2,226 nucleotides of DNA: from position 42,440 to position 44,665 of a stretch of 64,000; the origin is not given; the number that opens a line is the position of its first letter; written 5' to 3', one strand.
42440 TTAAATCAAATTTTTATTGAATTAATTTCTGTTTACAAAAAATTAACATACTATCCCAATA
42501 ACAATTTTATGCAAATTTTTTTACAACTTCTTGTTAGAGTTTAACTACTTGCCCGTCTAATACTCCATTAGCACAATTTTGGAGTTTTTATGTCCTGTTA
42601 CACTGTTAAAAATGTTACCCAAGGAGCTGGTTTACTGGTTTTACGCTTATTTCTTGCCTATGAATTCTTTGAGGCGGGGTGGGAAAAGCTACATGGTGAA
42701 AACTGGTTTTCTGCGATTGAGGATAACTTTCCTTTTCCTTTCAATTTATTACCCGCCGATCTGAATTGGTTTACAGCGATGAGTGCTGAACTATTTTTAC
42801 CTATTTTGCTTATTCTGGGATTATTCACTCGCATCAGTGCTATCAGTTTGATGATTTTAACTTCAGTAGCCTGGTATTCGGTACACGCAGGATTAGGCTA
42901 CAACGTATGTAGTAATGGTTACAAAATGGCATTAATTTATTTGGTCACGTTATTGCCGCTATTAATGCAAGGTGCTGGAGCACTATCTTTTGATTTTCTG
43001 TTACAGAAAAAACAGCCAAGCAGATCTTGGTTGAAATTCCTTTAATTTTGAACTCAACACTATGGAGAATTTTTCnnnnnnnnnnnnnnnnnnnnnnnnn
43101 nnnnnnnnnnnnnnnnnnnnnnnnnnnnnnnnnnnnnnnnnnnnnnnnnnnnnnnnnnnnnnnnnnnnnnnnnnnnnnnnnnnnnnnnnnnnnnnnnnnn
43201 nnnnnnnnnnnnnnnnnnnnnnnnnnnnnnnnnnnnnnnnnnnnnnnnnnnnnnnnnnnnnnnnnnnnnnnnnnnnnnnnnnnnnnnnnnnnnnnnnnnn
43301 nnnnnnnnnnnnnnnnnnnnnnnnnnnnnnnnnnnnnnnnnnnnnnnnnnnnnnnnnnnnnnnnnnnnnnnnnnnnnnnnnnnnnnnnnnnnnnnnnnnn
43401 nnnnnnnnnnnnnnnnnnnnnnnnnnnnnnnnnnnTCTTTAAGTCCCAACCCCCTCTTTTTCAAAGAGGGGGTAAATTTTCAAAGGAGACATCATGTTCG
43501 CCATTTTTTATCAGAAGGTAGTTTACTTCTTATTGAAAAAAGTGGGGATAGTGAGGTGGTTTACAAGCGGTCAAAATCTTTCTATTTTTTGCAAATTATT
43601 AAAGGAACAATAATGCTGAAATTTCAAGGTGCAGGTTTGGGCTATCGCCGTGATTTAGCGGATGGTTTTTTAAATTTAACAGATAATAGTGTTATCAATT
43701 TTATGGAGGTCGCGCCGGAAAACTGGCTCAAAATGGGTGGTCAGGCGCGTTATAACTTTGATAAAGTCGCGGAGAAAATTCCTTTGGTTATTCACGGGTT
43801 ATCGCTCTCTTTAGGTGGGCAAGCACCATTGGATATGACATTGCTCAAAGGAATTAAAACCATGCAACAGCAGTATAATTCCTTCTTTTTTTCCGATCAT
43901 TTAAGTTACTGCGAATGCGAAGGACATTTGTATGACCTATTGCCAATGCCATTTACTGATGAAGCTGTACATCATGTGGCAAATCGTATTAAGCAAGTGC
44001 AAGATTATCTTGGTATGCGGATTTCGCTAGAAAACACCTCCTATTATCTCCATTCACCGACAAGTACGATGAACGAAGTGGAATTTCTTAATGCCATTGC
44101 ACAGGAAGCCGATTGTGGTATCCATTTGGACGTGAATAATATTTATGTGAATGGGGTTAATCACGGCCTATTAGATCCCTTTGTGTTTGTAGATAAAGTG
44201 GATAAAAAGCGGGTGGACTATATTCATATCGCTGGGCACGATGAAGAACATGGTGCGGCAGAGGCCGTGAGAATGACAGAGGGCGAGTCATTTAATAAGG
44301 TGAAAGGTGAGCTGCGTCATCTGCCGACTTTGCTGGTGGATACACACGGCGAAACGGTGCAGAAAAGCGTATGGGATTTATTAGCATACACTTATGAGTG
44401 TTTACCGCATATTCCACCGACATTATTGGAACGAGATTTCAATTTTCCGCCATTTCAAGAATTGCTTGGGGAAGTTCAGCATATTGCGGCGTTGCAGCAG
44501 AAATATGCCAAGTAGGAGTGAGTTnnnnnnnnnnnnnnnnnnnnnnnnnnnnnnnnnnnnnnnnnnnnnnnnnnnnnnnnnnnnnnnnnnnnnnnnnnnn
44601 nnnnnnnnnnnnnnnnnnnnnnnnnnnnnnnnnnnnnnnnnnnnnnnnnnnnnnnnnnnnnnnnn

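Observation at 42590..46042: HvfABC-like oxazolone/thioamide RiPP cluster with DoxX and a dedicated ECF sigma / anti-sigma pair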

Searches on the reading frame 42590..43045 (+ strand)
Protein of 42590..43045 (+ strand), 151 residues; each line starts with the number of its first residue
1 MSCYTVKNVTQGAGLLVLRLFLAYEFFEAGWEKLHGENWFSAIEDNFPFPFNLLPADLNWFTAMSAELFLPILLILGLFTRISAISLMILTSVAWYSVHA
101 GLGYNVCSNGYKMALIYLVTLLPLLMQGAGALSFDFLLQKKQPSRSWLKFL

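Call 3: search_protein_families(library=pfam, proteins=[window:42590-43045:+], max_evalue=0.01)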
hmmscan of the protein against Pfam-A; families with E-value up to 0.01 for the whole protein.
window:42590-43045:+ (151 aa): 2 families
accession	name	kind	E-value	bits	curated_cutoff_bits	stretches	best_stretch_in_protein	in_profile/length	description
PF07681.17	DoxX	-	1.7e-23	83.5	23.6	1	14-100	1-85/85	DoxX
PF04173.18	DoxD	-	2.1e-09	37.9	22.7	1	64-143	70-149/167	TQO small subunit DoxD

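Call 4: search_protein_families(library=ncbifam, proteins=[window:42590-43045:+], max_evalue=0.01)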
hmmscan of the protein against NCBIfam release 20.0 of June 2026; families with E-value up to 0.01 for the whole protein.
window:42590-43045:+ (151 aa): 2 families
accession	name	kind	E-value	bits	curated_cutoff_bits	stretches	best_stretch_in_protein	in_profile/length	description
NF050144.1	matur_HvfX_fam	equivalog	1.5e-40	139.1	80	2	14-104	3-93/165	HvfX family Cu-binding RiPP maturation protein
NF041179.1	TQO_large_DoxD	equivalog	0.002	18.2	300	1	61-146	83-167/181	thiosulfate:quinone oxidoreductase large subunit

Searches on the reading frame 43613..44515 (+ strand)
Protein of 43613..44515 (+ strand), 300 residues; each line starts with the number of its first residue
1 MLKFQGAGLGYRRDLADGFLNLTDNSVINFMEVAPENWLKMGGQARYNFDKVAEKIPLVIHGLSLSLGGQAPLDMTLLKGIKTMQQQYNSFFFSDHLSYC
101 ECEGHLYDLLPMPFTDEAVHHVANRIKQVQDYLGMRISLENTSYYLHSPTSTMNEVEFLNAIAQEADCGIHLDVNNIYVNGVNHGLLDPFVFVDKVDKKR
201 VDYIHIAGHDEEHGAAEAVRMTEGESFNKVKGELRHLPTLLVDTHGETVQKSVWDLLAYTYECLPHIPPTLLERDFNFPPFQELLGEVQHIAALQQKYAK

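Call 3: search_protein_families(library=pfam, proteins=[window:43613-44515:+], max_evalue=0.01)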
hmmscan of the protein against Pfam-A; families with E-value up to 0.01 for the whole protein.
window:43613-44515:+ (300 aa): 2 families
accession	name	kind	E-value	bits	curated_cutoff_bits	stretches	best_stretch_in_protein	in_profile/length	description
PF05114.20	MbnB_TglH_ChrH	-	2.3e-94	315.9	25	1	6-295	1-262/263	RiPP precursor modification enzyme MbnB/TglH/ChrH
PF01261.30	AP_endonuc_2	-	0.0011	19.2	31.1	1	117-229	99-211/249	Xylose isomerase-like TIM barrel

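Call 4: search_protein_families(library=ncbifam, proteins=[window:43613-44515:+], max_evalue=0.01)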
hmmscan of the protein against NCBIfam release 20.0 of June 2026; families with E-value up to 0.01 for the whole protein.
window:43613-44515:+ (300 aa): 5 families
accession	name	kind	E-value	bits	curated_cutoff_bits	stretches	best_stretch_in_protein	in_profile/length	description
NF003818.2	PRK05409.1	equivalog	1.6e-109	365.6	360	1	6-295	1-264/264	HvfB family MNIO-type RiPP peptide maturase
NF050167.1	MNIO_BufB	equivalog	5.6e-75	252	310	1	7-290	1-260/262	MNIO family bufferin maturase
NF050151.1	RiPP_MNIO_ApyH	equivalog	4.2e-21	75.3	400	1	49-216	48-226/283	multinuclear non-heme iron-dependent oxidative enzyme ApyH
TIGR04159.2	methbact_MbnB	equivalog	1.3e-10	41.3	325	1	24-211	19-197/261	methanobactin biosynthesis protein MbnB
NF050165.1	MNIO_ChrH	equivalog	1.7e-07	30.6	600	1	54-211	55-213/363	MNIO family chryseobactin maturase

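Call 7: find_related_loci(query=window:43613-44515:+, collection=genome_contigs, flank=5000)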
Query window:43613-44515:+ (300 aa) in genome_contigs; peptide patterns used: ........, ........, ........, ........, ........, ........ (x = any residue, [..] = any of these).
599 stretches matched a pattern (row limit reached: there are more); 564 encode a relative of the query (tblastn E <= 1e-3); the best 80 are kept; 80 distinct loci.
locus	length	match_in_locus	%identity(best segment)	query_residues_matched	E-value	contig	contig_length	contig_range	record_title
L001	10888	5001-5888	81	4-300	9e-167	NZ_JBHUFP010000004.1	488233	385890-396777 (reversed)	Pasteurella oralis strain CCM 7950 GCM70020293_14, whole genome shotgun sequence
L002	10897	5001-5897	78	2-300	5e-163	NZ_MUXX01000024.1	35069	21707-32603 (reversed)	Haemophilus paraphrohaemolyticus strain CCUG 3718 3718T_ctg_0000024, whole genome shotgun sequence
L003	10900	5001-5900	77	1-300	4e-163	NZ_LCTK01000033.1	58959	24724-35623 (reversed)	Haemophilus haemolyticus strain 11P18 contig00038, whole genome shotgun sequence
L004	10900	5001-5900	77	1-300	2e-162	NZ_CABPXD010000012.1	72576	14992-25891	MAG: uncultured Haemophilus sp. isolate MGYG-HGUT-00317, whole genome shotgun sequence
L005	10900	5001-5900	77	1-300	1e-162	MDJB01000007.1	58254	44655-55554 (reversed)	Haemophilus quentini strain K068 K068_S8_L001_R1_001_(paired)_contig_15, whole genome shotgun sequence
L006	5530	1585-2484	77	1-300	1e-164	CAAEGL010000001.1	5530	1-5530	MAG TPA_asm: Pasteurellaceae bacterium, isolate HGM20788, WGS project CAAEGL010000000 data, contig: ERS473131_3_k99_189,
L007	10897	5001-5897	77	1-299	3e-162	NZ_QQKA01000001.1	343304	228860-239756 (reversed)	Haemophilus haemolyticus strain M19187 M19187_HUY4190A139_cleaned_ctg_3530, whole genome shotgun sequence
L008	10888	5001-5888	78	4-300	1e-161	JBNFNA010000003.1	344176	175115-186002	Bisgaard Taxon 46 strain CDC_F4646 cont3, whole genome shotgun sequence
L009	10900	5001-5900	77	1-300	7e-162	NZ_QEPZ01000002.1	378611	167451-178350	Haemophilus parainfluenzae strain C2008003258 C2008003258_S23_ctg_1019, whole genome shotgun sequence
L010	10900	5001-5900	77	1-300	6e-162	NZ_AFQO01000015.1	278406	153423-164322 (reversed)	Haemophilus haemolyticus M19501 M19501_015, whole genome shotgun sequence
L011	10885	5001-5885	79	6-300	6e-162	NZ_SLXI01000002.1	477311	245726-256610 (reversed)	Bisgaardia hudsonensis strain DSM 28231 Ga0310497_102, whole genome shotgun sequence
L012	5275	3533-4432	76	1-300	8e-164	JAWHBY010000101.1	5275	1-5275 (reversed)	MAG: Haemophilus parainfluenzae isolate N4_097_010G1_dasN4_097_010G1_concoct_5 N4_097_010G1_scaffold_588, whole genome s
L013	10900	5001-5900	76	1-300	2e-161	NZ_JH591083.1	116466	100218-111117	Haemophilus sp. oral taxon 851 str. F0397 Scfld103, whole genome shotgun sequence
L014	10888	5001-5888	77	4-300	4e-159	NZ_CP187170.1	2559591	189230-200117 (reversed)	Pasteurella sp. PK-2025 strain 22685_RT1B chromosome, complete genome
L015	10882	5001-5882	78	5-299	2e-158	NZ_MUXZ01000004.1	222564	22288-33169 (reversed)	Canicola haemoglobinophilus strain CCUG 3714 3714T_ctg_0000004, whole genome shotgun sequence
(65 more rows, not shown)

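Call 35: search_solved_structures(query=window:43613-44515:+, max_evalue=0.001, show_alignments=1)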
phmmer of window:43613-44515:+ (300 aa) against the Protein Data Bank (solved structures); distinct sequences matched with E-value up to 0.001: 4.
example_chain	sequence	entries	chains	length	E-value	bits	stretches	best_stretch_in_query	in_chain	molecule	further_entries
3bww_A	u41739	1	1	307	1.3e-152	510.4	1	5-300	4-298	Protein of unknown function DUF692/COG3220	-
8hci_D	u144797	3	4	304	2.6e-14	56.3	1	45-213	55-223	DUF692 family protein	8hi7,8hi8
7dz9_A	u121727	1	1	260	0.0004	22.8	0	79-209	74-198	MbnB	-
7dz9_B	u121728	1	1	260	0.0004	22.8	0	79-209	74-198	cpMbnB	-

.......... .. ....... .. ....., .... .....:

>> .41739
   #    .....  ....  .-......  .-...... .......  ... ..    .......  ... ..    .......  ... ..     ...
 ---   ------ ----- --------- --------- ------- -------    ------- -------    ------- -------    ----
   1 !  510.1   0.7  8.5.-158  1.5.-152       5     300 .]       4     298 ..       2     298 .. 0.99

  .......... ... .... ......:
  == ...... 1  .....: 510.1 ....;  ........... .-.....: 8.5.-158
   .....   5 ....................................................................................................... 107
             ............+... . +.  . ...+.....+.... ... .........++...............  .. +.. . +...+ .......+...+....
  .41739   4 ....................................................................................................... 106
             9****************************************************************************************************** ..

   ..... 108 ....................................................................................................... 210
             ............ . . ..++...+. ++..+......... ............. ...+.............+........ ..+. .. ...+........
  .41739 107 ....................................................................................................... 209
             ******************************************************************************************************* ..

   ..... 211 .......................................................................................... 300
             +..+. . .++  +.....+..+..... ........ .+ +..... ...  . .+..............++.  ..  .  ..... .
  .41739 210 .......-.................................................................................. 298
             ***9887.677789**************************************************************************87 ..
